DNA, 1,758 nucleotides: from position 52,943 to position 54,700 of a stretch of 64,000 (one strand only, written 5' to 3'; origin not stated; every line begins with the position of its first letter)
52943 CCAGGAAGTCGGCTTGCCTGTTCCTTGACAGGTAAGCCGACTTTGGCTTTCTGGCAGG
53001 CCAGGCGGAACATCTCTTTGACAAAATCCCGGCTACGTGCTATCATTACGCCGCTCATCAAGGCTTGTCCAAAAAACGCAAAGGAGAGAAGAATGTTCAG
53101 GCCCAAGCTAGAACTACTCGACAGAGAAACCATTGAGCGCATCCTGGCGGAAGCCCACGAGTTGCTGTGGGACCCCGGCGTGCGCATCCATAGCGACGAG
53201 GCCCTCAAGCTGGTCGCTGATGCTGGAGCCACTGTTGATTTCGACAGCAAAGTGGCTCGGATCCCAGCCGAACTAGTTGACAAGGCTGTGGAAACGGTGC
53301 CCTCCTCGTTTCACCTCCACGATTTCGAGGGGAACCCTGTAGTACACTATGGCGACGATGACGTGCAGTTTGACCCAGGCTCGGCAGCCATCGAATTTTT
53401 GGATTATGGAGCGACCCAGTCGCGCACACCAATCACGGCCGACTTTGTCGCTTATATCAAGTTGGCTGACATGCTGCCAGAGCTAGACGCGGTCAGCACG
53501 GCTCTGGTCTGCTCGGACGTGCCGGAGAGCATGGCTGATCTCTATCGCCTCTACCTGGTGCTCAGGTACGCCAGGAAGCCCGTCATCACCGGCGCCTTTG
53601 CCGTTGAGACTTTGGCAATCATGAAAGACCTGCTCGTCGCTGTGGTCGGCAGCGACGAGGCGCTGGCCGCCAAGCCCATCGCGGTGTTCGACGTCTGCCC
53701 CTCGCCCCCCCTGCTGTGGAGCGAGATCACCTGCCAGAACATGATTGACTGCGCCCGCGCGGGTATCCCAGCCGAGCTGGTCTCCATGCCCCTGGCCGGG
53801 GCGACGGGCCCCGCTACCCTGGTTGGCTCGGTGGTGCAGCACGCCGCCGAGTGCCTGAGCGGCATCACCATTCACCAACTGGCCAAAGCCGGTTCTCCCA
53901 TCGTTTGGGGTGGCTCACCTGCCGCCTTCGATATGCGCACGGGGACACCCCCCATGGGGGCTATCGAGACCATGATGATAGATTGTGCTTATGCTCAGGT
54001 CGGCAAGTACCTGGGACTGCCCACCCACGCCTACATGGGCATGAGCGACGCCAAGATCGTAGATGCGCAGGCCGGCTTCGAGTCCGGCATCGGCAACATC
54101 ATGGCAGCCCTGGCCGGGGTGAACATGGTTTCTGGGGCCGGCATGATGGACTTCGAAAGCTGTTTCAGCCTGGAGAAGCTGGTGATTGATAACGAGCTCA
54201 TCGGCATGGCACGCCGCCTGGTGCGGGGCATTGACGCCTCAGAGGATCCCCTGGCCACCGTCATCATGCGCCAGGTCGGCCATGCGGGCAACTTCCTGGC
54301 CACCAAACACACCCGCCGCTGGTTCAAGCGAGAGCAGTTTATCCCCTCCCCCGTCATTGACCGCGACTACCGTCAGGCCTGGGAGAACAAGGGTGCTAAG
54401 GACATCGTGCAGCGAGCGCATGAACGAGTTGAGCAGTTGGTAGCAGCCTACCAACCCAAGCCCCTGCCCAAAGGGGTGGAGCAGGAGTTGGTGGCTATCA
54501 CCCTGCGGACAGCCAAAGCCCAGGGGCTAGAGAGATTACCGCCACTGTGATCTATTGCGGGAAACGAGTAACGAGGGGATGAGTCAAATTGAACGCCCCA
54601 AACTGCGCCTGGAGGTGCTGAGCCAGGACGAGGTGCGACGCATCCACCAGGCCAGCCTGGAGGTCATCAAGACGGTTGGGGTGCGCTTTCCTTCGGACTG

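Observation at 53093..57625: Three tandem non-pyrrolysine MttB-superfamily methyltransferase paralogs with no cognate corrinoid protein or methyl-THF transferase nearby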

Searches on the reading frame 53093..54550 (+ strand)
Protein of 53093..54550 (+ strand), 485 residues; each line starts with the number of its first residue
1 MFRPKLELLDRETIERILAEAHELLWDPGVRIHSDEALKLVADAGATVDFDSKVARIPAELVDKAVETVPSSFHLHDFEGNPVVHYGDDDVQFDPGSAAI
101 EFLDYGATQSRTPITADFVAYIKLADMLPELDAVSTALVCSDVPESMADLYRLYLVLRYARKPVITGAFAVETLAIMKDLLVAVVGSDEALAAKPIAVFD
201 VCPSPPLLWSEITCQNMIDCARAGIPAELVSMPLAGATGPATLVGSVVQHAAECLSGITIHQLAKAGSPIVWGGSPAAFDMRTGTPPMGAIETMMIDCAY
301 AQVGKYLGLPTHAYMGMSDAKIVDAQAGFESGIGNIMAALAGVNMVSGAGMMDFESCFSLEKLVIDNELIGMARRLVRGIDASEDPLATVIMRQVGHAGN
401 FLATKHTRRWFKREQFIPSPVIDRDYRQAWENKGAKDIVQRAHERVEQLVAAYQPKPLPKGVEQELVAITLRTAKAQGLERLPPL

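Call 6: search_protein_families(library=pfam, proteins=[window:53093-54550:+])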
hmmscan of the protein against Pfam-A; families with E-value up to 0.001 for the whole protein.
window:53093-54550:+ (485 aa): 1 family
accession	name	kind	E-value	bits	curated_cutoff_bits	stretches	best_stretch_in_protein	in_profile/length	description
PF06253.16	MTTB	-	3.3e-94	316.1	25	1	4-472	29-494/500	Trimethylamine methyltransferase (MTTB)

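Call 7: search_protein_families(library=ncbifam, proteins=[window:53093-54550:+], max_evalue=0.01)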
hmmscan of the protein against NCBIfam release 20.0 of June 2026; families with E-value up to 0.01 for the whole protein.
window:53093-54550:+ (485 aa): 1 family
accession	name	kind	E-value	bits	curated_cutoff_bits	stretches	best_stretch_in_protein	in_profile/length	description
TIGR02369.2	trimeth_pyl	equivalog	1.1e-124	416.5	525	1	5-470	2-465/469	[trimethylamine--corrinoid protein] Co-methyltransferase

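Call 18: find_homologous_proteins(query=window:53093-54550:+)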
Query window:53093-54550:+ (485 aa): 7627 proteins with E <= 0.001 among 8000 candidates; the best 120 are listed.
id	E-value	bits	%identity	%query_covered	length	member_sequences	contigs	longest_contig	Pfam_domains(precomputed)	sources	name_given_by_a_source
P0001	0.0e+0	1037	95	100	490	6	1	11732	PF06253.17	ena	-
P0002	9.6e-295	995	91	100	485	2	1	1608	PF06253.17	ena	-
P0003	2.9e-293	991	90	100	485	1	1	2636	PF06253.17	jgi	jgi:trimethylamine--corrinoid protein Co-methyltransferase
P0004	3.4e-293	990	90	100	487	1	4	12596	PF06253.17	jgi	-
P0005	5.7e-293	990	91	100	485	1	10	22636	PF06253.17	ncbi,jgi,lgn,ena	-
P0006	1.1e-292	989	89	100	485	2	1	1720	PF06253.17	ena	-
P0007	1.2e-292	989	90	100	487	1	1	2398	PF06253.17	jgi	-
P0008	5.4e-292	986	90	100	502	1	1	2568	PF06253.17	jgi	jgi:trimethylamine--corrinoid protein Co-methyltransferase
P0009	3.4e-291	984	90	100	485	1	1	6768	PF06253.17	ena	-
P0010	5.2e-291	983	90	100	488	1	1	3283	PF06253.17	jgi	jgi:trimethylamine--corrinoid protein Co-methyltransferase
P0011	1.0e-289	979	89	100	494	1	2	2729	PF06253.17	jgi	jgi:trimethylamine--corrinoid protein Co-methyltransferase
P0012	1.9e-289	978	89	100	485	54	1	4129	PF06253.17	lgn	-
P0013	2.2e-289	978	89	100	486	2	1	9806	PF06253.17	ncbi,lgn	ncbi:MAG: trimethylamine methyltransferase family protein [Anaerolineae bacterium]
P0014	4.6e-289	977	88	100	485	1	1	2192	PF06253.17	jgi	jgi:trimethylamine--corrinoid protein Co-methyltransferase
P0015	7.8e-287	969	87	100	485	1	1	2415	PF06253.17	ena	-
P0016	9.3e-287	969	88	100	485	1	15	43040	PF06253.17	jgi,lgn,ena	jgi:trimethylamine--corrinoid protein Co-methyltransferase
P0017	4.5e-286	967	88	100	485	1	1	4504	PF06253.17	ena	-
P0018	1.1e-285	966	88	100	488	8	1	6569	PF06253.17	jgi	jgi:trimethylamine--corrinoid protein Co-methyltransferase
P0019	7.7e-285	963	88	100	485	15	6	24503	PF06253.17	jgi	-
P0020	1.5e-284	962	88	100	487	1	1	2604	PF06253.17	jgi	jgi:trimethylamine--corrinoid protein Co-methyltransferase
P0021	5.1e-284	960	88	100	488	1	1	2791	PF06253.17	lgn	-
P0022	5.0e-282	954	87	100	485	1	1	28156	PF06253.17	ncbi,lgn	-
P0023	1.5e-280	949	86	100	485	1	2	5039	PF06253.17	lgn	-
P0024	3.3e-279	944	86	100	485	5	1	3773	PF06253.17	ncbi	-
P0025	7.7e-279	943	86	100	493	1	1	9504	PF06253.17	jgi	jgi:trimethylamine--corrinoid protein Co-methyltransferase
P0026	1.2e-278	942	86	100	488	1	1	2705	PF06253.17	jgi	jgi:trimethylamine--corrinoid protein Co-methyltransferase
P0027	1.1e-265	900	81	100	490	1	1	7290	PF06253.17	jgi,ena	-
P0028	2.1e-264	895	91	89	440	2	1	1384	PF06253.17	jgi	jgi:trimethylamine--corrinoid protein Co-methyltransferase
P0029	3.2e-261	885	80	100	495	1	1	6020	PF06253.17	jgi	jgi:trimethylamine--corrinoid protein Co-methyltransferase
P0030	4.1e-261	885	80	100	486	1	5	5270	PF06253.17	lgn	-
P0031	7.5e-261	884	80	100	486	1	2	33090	PF06253.17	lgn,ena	-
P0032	1.5e-260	883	81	100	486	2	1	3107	PF06253.17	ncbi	-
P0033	5.1e-260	881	81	100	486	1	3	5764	PF06253.17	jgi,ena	-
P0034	5.8e-260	881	80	100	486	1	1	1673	PF06253.17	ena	-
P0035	6.2e-260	881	81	100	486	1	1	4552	PF06253.17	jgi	jgi:trimethylamine--corrinoid protein Co-methyltransferase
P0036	1.1e-259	880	80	100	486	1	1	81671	PF06253.17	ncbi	-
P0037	3.4e-259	878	81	100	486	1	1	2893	PF06253.17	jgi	-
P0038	4.1e-259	878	80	100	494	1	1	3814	PF06253.17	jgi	jgi:trimethylamine--corrinoid protein Co-methyltransferase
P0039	5.0e-259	878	80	100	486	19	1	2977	PF06253.17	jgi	-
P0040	7.6e-259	877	80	100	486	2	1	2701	PF06253.17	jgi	jgi:trimethylamine--corrinoid protein Co-methyltransferase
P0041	1.3e-258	876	80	100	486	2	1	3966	PF06253.17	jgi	jgi:trimethylamine--corrinoid protein Co-methyltransferase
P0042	2.4e-258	876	80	100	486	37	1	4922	PF06253.17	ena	-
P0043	3.7e-258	875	80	100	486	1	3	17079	PF06253.17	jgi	-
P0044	4.7e-258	875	80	100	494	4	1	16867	PF06253.17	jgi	jgi:trimethylamine--corrinoid protein Co-methyltransferase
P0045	6.1e-258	874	80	100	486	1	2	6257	PF06253.17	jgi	jgi:trimethylamine--corrinoid protein Co-methyltransferase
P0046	1.0e-257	873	79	100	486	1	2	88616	PF06253.17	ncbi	-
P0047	5.2e-257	871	78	100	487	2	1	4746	PF06253.17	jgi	jgi:trimethylamine--corrinoid protein Co-methyltransferase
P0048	6.5e-257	871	80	100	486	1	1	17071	PF06253.17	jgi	-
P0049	3.9e-256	868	79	100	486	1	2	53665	PF06253.17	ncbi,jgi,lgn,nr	ncbi:MAG: hypothetical protein E3J21_18900 [Anaerolineales bacterium]|nr:MAG: hypothetical protein E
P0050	5.4e-256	868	79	100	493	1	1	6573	PF06253.17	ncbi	-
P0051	7.4e-256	867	79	100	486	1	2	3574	PF06253.17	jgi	-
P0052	6.1e-255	864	79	100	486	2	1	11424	PF06253.17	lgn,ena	-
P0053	4.8e-254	861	78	100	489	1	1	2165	PF06253.17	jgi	jgi:trimethylamine--corrinoid protein Co-methyltransferase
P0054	9.4e-250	847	77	100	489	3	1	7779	PF06253.17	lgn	-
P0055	1.7e-249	846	76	100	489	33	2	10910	PF06253.17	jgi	jgi:trimethylamine--corrinoid protein Co-methyltransferase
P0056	1.5e-248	843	76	100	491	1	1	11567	PF06253.17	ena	-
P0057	2.7e-248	842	76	100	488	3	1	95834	PF06253.17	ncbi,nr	ncbi:MAG: trimethylamine methyltransferase family protein [Anaerolineae bacterium]|nr:trimethylamine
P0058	9.4e-246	834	75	100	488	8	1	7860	PF06253.17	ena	-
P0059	1.7e-245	833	75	100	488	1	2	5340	PF06253.17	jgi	-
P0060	1.1e-243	827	74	100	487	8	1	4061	PF06253.17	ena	-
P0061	1.6e-243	827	75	100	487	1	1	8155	PF06253.17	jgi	-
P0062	2.0e-243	826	75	100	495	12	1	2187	PF06253.17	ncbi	-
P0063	5.8e-243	825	75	100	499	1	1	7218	PF06253.17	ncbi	-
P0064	6.5e-242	821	74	100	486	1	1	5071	PF06253.17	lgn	-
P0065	9.5e-240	814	73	100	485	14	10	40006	PF06253.17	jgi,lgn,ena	-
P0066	1.7e-239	813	74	100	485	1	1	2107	PF06253.17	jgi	jgi:trimethylamine--corrinoid protein Co-methyltransferase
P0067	1.7e-239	813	74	100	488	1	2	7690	PF06253.17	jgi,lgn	jgi:trimethylamine--corrinoid protein Co-methyltransferase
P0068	6.8e-239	811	73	100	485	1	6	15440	PF06253.17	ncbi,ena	-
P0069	7.0e-239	811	73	100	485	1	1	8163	PF06253.17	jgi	-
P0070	1.4e-238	810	73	100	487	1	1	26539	PF06253.17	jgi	jgi:trimethylamine--corrinoid protein Co-methyltransferase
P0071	2.1e-238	810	73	100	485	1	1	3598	PF06253.17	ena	-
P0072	4.9e-238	809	73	100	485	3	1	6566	PF06253.17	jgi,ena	-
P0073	1.4e-237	807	73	100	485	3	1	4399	PF06253.17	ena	-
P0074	2.6e-237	806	73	100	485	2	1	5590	PF06253.17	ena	-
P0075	7.5e-237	805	73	99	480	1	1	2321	PF06253.17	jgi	-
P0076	9.5e-237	804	72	100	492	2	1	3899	PF06253.17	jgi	jgi:trimethylamine--corrinoid protein Co-methyltransferase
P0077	2.3e-236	803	71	100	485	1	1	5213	PF06253.17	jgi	jgi:trimethylamine--corrinoid protein Co-methyltransferase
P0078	3.8e-236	802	72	99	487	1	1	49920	PF06253.17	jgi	-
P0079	5.4e-236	802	71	99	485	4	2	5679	PF06253.17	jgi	-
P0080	7.5e-236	801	71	99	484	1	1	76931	PF06253.17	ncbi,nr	ncbi:MAG: hypothetical protein GY832_00985 [Chloroflexi bacterium]|nr:hypothetical protein [Chlorofl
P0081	3.5e-235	799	71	99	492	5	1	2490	PF06253.17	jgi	-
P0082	4.1e-235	799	70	99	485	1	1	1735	PF06253.17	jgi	jgi:trimethylamine--corrinoid protein Co-methyltransferase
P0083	9.8e-235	798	71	99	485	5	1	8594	PF06253.17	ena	-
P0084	1.0e-234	798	73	99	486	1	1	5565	PF06253.17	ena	-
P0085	3.0e-234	796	70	99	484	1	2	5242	PF06253.17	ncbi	ncbi:MAG: trimethylamine methyltransferase family protein [Anaerolineae bacterium]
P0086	6.6e-234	795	71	100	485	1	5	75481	PF06253.17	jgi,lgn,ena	-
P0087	7.6e-234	795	70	99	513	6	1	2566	PF06253.17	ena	-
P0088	1.2e-233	794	72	100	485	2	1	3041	PF06253.17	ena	-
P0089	1.2e-233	794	71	99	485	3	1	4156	PF06253.17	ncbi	-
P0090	1.8e-233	793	71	99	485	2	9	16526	PF06253.17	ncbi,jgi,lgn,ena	-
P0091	1.8e-233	793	70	99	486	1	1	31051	PF06253.17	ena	-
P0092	2.0e-233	793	71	99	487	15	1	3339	PF06253.17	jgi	jgi:trimethylamine--corrinoid protein Co-methyltransferase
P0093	2.2e-233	793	71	99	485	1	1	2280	PF06253.17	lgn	-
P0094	2.3e-233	793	71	100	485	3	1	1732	PF06253.17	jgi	jgi:trimethylamine--corrinoid protein Co-methyltransferase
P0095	2.8e-233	793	72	100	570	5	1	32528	PF06253.17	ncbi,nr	ncbi:MAG TPA: hypothetical protein EYH30_06880 [Anaerolineales bacterium]|nr:hypothetical protein [A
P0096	4.3e-233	792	70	100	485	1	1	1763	PF06253.17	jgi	jgi:trimethylamine--corrinoid protein Co-methyltransferase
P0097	6.6e-233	792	71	99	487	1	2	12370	PF06253.17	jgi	jgi:trimethylamine--corrinoid protein Co-methyltransferase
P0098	8.0e-233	791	72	99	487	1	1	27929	PF06253.17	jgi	-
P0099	8.9e-233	791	70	99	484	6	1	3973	PF06253.17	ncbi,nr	ncbi:MAG: hypothetical protein DRI77_10560 [Chloroflexi bacterium]|nr:MAG: hypothetical protein DRI7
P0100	8.9e-233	791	71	99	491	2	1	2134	PF06253.17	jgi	-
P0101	1.1e-232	791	72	100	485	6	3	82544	PF06253.17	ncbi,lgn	-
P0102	1.6e-232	790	75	93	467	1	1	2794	PF06253.17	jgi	-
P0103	2.4e-232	790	71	100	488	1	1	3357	PF06253.17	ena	-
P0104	5.1e-232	789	69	99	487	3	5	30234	PF06253.17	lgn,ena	-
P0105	6.5e-232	788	71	99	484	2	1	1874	PF06253.17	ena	-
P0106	8.6e-232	788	70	99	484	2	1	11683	PF06253.17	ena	-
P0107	1.0e-231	788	72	100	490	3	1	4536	PF06253.17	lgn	-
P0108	1.3e-231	787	69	100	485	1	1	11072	PF06253.17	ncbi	-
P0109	1.7e-231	787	71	99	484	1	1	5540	PF06253.17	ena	-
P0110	2.0e-231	787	71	99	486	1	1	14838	PF06253.17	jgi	jgi:trimethylamine--corrinoid protein Co-methyltransferase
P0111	2.7e-231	786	71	99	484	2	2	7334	PF06253.17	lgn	-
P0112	2.9e-231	786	71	99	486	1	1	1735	PF06253.17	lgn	-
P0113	3.0e-231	786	69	99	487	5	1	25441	PF06253.17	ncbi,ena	-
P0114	3.7e-231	786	70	100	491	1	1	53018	PF06253.17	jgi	jgi:trimethylamine--corrinoid protein Co-methyltransferase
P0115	4.0e-231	786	72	99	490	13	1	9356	PF06253.17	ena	-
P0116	4.1e-231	786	70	99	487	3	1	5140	PF06253.17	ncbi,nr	ncbi:MAG: hypothetical protein D6791_07315 [Chloroflexi bacterium]|nr:MAG: hypothetical protein D679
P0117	4.8e-231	785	70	99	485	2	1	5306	PF06253.17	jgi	-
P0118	5.1e-231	785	71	98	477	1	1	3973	PF06253.17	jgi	-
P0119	5.9e-231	785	69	100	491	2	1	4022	PF06253.17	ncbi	-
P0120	6.1e-231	785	70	99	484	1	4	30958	PF06253.17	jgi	jgi:trimethylamine--corrinoid protein Co-methyltransferase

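Call 41: find_encoding_contigs(protein=P0057, flank=10000, max_places=1)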
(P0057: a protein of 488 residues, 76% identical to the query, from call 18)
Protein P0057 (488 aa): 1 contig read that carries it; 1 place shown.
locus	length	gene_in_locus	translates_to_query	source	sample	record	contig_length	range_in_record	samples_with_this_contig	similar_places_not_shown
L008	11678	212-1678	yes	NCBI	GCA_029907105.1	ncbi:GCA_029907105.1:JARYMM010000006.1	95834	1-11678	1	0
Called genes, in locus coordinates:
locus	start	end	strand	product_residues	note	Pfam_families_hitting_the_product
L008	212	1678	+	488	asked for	PF06253:MTTB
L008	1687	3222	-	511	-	PF13506:Glyco_transf_21, PF13641:Glyco_tranf_2_3, PF00535:Glycos_transf_2, PF13632:Glyco_trans_2_3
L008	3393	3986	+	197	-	PF02441:Flavoprotein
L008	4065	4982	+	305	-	PF01040:UbiA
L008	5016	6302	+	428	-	PF00709:Adenylsucc_synt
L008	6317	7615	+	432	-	PF00206:Lyase_1, PF10397:ADSL_C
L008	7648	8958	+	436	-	PF22039:HUTI_composite_bact (weak), PF07969:Amidohydro_3, PF01979:Amidohydro_1, PF07969:Amidohydro_3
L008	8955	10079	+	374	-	PF04015:DUF362, PF00037:Fer4 (weak), PF13237:Fer4_10, PF14697:Fer4_21 (weak), PF25160:LdpA_Fe-S-bd, PF13187:Fer4_9, PF00037:Fer4, PF12837:Fer4_6 (weak), +5 more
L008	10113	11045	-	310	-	PF00753:Lactamase_B, PF12706:Lactamase_B_2 (weak), PF21221:B_lactamase-like_C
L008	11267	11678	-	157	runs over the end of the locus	PF01575:MaoC_dehydratas, PF13452:FAS1_DH_region (weak)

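Call 42: find_encoding_contigs(protein=P0046, flank=10000, max_places=1)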
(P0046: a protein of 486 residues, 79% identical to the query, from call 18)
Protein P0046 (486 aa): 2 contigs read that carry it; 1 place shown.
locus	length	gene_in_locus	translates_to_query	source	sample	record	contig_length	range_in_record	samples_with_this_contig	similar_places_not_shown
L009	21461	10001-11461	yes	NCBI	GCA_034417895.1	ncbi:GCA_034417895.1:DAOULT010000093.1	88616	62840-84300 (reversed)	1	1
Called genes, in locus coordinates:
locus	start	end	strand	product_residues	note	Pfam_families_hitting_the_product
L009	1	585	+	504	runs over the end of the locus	PF17128:DUF5107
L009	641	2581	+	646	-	PF13240:Zn_Ribbon_1 (weak), PF00515:TPR_1 (faint), PF07719:TPR_2 (faint), PF26549:Tricorn_N, PF07676:PD40 (weak), PF26550:Tricorn_2nd, PF07676:PD40, PF26549:Tricorn_N, +6 more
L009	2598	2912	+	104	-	PF21956:DUF6922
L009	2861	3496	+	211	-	PF08843:AbiEii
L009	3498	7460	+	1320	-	PF11974:bMG3 (weak), PF01835:MG2, PF07703:A2M_BRD, PF00207:A2M, PF07678:TED_complement (faint), PF17973:bMG10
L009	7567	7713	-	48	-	-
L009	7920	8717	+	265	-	-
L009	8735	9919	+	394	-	PF00155:Aminotran_1_2, PF12897:Asp_aminotransf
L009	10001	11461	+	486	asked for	PF06253:MTTB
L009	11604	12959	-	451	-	PF03446:NAD_binding_2 (faint), PF03721:UDPG_MGDP_dh_N, PF00984:UDPG_MGDP_dh, PF03720:UDPG_MGDP_dh_C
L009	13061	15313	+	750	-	PF00930:DPPIV_N (faint), PF25991:KhtT_N (faint), PF26549:Tricorn_N, PF26550:Tricorn_2nd, PF07676:PD40, PF26549:Tricorn_N, PF07676:PD40 (weak)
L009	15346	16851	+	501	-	PF00370:FGGY_N, PF02782:FGGY_C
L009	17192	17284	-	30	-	-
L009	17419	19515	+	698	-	PF13433:Peripla_BP_5, PF13458:Peripla_BP_6, PF01094:ANF_receptor, PF13407:Peripla_BP_4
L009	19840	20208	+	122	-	PF09719:C_GCAxxG_C_C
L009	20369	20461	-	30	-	-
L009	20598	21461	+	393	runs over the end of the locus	PF13433:Peripla_BP_5, PF13458:Peripla_BP_6, PF01094:ANF_receptor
